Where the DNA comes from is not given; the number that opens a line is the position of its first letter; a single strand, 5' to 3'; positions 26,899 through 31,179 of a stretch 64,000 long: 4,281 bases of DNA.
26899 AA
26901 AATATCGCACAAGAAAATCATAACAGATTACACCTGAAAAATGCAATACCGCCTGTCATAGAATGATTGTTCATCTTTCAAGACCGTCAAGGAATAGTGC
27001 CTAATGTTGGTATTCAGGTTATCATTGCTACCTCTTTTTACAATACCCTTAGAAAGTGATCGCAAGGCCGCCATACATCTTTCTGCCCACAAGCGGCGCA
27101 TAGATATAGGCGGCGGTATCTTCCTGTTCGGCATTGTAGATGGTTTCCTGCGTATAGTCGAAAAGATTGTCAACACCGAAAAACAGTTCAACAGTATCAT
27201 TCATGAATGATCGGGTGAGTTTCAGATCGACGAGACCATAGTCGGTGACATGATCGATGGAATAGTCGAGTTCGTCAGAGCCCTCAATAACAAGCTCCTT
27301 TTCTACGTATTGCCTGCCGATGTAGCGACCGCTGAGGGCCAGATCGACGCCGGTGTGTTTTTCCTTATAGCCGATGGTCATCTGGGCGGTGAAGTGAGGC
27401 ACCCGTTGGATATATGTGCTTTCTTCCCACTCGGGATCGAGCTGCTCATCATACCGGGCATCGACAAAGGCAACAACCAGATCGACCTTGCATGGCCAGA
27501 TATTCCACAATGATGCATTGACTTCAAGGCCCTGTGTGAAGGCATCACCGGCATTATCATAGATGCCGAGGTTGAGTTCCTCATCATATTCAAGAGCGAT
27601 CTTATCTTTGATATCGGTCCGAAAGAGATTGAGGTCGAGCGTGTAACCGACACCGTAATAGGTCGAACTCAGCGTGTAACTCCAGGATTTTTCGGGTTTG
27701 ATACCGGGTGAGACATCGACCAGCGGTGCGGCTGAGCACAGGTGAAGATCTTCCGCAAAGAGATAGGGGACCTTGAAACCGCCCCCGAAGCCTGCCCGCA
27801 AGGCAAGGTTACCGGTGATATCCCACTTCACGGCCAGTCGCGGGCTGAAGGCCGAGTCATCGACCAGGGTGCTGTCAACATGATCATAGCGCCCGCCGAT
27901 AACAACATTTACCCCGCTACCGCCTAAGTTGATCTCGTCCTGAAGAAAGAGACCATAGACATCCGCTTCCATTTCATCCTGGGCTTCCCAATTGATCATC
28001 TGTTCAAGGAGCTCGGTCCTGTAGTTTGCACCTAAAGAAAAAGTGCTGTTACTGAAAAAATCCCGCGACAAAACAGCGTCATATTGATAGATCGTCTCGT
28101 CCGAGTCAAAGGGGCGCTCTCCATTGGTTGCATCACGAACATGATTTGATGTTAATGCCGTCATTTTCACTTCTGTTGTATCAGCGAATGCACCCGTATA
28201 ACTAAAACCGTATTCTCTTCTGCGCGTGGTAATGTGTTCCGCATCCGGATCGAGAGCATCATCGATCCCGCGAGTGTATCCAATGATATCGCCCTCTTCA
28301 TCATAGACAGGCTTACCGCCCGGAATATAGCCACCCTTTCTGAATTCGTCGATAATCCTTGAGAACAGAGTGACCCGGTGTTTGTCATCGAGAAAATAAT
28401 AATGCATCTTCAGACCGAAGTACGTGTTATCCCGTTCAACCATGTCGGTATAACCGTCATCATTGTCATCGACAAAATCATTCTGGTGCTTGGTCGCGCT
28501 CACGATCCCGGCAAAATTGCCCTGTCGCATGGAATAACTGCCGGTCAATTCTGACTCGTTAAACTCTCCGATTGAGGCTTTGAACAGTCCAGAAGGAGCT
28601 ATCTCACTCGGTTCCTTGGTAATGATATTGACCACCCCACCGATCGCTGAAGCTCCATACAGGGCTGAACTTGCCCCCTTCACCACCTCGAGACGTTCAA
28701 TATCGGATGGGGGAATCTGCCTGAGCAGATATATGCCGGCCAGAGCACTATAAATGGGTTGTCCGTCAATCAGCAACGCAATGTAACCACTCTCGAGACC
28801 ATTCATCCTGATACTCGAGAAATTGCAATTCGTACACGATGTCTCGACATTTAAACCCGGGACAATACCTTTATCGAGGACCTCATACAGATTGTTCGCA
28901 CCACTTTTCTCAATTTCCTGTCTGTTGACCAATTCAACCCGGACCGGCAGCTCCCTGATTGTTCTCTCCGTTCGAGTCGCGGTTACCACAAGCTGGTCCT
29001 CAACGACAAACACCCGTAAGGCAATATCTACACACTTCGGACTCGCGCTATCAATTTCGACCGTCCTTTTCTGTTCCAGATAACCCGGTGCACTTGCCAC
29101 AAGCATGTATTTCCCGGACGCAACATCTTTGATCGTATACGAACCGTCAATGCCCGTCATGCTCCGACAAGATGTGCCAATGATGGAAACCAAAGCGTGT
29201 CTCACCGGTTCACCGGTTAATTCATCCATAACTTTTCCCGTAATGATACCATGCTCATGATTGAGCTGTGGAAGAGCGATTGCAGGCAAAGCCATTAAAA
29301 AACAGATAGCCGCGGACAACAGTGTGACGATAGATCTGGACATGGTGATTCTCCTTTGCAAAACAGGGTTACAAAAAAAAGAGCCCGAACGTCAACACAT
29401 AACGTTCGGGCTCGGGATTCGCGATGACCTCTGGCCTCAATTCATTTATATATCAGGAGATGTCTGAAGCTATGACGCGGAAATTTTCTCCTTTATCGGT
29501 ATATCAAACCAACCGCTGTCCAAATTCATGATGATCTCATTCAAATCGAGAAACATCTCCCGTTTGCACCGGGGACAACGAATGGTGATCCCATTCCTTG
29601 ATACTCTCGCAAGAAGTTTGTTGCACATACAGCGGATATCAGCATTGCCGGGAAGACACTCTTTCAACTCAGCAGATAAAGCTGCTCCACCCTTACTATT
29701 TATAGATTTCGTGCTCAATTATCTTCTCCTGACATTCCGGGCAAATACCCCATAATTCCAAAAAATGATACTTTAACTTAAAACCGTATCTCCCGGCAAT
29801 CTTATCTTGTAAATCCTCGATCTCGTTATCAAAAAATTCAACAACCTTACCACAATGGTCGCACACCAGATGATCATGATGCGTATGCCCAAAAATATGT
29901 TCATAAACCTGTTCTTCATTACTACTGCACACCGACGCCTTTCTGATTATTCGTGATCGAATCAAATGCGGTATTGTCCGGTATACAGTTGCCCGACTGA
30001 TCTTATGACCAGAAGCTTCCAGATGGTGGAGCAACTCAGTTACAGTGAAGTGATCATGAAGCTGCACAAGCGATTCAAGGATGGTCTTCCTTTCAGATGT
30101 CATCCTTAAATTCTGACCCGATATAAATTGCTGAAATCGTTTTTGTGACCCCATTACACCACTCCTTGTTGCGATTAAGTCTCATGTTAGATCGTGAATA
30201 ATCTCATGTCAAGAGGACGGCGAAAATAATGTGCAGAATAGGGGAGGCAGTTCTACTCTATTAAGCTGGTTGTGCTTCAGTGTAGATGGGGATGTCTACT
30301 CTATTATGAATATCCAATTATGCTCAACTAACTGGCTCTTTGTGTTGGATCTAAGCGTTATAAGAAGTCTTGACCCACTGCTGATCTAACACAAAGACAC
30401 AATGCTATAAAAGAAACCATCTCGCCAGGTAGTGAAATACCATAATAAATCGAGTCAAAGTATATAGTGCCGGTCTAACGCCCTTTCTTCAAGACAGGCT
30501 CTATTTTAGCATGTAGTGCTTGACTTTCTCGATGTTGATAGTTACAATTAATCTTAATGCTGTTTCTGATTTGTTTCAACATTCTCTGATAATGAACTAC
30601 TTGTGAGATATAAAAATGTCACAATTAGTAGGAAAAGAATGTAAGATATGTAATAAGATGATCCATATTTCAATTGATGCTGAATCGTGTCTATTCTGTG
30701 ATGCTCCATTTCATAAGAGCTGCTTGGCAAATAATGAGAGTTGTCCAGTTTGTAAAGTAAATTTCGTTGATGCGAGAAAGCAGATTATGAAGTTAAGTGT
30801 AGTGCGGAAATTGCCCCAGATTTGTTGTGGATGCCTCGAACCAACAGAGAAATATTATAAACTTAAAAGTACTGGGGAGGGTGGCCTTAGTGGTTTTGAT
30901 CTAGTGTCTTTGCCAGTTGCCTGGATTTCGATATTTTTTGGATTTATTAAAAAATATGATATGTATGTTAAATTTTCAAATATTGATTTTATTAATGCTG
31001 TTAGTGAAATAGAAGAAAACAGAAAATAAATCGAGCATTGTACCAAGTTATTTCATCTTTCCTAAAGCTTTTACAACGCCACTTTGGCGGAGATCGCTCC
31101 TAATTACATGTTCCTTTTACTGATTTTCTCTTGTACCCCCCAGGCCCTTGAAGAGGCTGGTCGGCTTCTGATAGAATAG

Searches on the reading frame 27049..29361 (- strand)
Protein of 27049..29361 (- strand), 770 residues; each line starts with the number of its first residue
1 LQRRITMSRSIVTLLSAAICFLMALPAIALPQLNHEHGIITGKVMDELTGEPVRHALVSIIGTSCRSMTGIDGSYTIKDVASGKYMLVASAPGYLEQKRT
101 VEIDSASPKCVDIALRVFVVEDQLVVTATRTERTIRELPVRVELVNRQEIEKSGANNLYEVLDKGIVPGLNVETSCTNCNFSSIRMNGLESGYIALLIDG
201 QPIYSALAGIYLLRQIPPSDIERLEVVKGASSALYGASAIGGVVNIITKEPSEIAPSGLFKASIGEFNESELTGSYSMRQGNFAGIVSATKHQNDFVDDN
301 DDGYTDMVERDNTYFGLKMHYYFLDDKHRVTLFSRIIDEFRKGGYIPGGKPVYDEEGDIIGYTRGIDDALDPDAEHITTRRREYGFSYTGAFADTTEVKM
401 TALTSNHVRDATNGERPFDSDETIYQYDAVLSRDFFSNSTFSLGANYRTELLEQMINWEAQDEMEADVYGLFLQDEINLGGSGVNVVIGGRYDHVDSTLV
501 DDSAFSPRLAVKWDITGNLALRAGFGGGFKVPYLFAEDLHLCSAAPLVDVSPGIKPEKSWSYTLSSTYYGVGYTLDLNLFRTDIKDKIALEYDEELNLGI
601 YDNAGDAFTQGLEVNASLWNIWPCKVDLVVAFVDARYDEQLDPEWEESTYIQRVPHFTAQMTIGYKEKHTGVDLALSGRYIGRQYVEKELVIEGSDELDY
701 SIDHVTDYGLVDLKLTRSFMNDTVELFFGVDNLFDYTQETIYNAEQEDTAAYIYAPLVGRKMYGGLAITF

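Call 3: search_protein_families(library=pfam, proteins=[window:27049-29361:-])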
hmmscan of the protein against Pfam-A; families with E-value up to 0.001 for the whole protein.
window:27049-29361:- (770 aa): 5 families
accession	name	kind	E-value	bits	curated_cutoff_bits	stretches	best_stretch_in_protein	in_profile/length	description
PF00593.30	TonB_dep_Rec_b-barrel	-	1.1e-41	144.6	27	1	355-733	38-436/436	TonB dependent receptor-like, beta-barrel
PF07715.20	Plug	-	4e-25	88.8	23.9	1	135-243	2-107/107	TonB-dependent Receptor Plug Domain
PF13620.12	CarboxypepD_reg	-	8.8e-14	52.1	32.3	1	40-115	2-81/82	Carboxypeptidase regulatory-like domain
PF13715.12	CarbopepD_reg_2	-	3.9e-13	49.7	32.2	1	40-115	1-76/88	CarboxypepD_reg-like domain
PF14905.12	OMP_b-brl_3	-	6.6e-07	29.2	27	1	552-746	211-386/408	Outer membrane protein beta-barrel family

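Call 4: search_protein_families(library=ncbifam, proteins=[window:27049-29361:-])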
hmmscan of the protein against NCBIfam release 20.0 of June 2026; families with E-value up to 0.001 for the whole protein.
window:27049-29361:- (770 aa): 35 families (the best 25 are shown)
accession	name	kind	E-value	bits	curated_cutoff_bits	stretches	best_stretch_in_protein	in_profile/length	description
TIGR01785.1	TonB-hemin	subfamily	2.2e-43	148.7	316.85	1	122-766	2-673/677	TonB-dependent heme/hemoglobin receptor family protein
TIGR01779.1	TonB-B12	equivalog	5.7e-42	144.1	599.7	1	120-752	27-607/614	TonB-dependent vitamin B12 receptor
TIGR01786.1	TonB-hemlactrns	subfamily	6.7e-41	140.4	323.75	2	439-770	383-719/719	TonB-dependent hemoglobin/transferrin/lactoferrin family receptor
TIGR01783.1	TonB-siderophor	subfamily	4.9e-39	134.5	223.5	2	141-411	5-261/649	TonB-dependent siderophore receptor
NF007926.1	PRK10641.1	equivalog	3.8e-35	121.5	836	1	121-743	27-601/617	TonB-dependent vitamin B12 receptor BtuB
NF007478.2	PRK10064.1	equivalog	6.4e-31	107.3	745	2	116-250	22-159/663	catecholate siderophore receptor CirA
NF010010.0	PRK13483.1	equivalog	3.9e-30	104.4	927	1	121-589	33-491/660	ligand-gated channel protein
NF010048.1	PRK13524.1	subfamily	6.3e-30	104.3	493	2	452-770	418-744/744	FepA family TonB-dependent siderophore receptor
NF010012.0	PRK13486.1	equivalog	2.8e-27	95.4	924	2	114-253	18-162/696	TonB-dependent receptor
NF050067.1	TonBEntbctnRecCfrA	equivalog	3e-27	95.3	1200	2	121-253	26-162/698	TonB-dependent ferric enterobactin receptor CfrA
NF010051.0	PRK13528.1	subfamily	6.7e-25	87.4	583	2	122-255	35-178/727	FepA family TonB-dependent siderophore receptor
NF010038.0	PRK13513.1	equivalog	2.7e-24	85.7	942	2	119-252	33-168/659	ligand-gated channel protein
TIGR04056.1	OMP_RagA_SusC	subfamily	4.9e-24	84.7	368.25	1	40-257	3-212/981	SusC/RagA family TonB-linked outer membrane protein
NF053590.1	TonB_dep_TOL0244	equivalog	1.4e-22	80.1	645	1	125-619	15-478/604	TOL_0244 family TonB-dependent receptor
NF010011.0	PRK13484.1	equivalog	6.9e-22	77.5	1197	2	121-251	30-161/682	IreA family TonB-dependent siderophore receptor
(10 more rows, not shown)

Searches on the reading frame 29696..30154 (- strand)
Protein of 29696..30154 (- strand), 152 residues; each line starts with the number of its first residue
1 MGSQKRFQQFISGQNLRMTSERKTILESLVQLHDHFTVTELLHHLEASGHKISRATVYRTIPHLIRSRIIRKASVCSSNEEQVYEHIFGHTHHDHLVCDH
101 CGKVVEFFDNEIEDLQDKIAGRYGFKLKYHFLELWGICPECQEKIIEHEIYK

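Call 3: search_protein_families(library=pfam, proteins=[window:29696-30154:-])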
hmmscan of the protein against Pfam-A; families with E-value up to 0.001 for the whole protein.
window:29696-30154:- (152 aa): 2 families
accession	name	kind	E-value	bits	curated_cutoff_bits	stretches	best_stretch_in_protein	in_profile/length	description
PF01475.25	FUR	-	8.7e-30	103.8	23.1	1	15-134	3-120/121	Ferric uptake regulator family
PF13565.12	HTH_32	-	0.0006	20.8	33.7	0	17-60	28-72/73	Homeodomain-like domain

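Call 4: search_protein_families(library=ncbifam, proteins=[window:29696-30154:-])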
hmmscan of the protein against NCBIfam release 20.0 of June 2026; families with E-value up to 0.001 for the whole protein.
window:29696-30154:- (152 aa): 9 families
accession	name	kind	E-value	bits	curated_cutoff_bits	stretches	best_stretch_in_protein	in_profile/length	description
NF051891.1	TransRegFurHelico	equivalog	9.3e-23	80.7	200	1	5-144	12-148/148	ferric iron uptake transcriptional regulator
NF006999.0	PRK09462.1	equivalog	4.4e-21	75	146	1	15-144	12-141/148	ferric iron uptake transcriptional regulator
NF051892.1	TransRegFurBacil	equivalog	4.7e-20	72.2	220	1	6-144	7-146/149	ferric iron uptake transcriptional regulator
NF008646.0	PRK11639.1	equivalog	1.3e-16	60.8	167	1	10-143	16-148/171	zinc uptake transcriptional repressor Zur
NF052545.1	TransRegPerRClab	equivalog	4e-16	59.3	180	1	9-144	6-137/138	transcriptional regulator PerR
NF047406.1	TransRegPerRTherm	equivalog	5.2e-13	49.3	200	1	17-144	5-128/130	manganese-dependent transcriptional regulator PerR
NF045678.1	TransRegIrrA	equivalog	1.6e-06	28.1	150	1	6-108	8-107/138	iron response transcriptional regulator IrrA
NF045677.1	FeRespRegIrr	equivalog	1.7e-05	24.9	170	1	11-104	4-94/127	Fur family transcriptional regulator Irr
NF047461.1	FUR_perox_PerRB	exception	0.00041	20.3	250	1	16-119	26-125/143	peroxide-responsive transcriptional repressor PerRB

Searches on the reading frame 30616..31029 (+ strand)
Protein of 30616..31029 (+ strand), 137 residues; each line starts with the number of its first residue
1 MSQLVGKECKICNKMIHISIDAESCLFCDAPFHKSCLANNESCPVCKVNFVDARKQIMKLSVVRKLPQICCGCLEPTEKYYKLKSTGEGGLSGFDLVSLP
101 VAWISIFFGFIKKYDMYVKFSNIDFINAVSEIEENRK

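Call 7: search_protein_families(library=pfam, proteins=[window:30616-31029:+])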
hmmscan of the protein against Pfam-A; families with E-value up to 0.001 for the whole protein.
window:30616-31029:+ (137 aa): 1 family
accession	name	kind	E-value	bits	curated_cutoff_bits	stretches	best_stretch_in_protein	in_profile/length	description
PF14446.12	Prok-RING_1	-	2.5e-05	24.6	29.1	1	5-43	3-41/54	Prokaryotic RING finger family 1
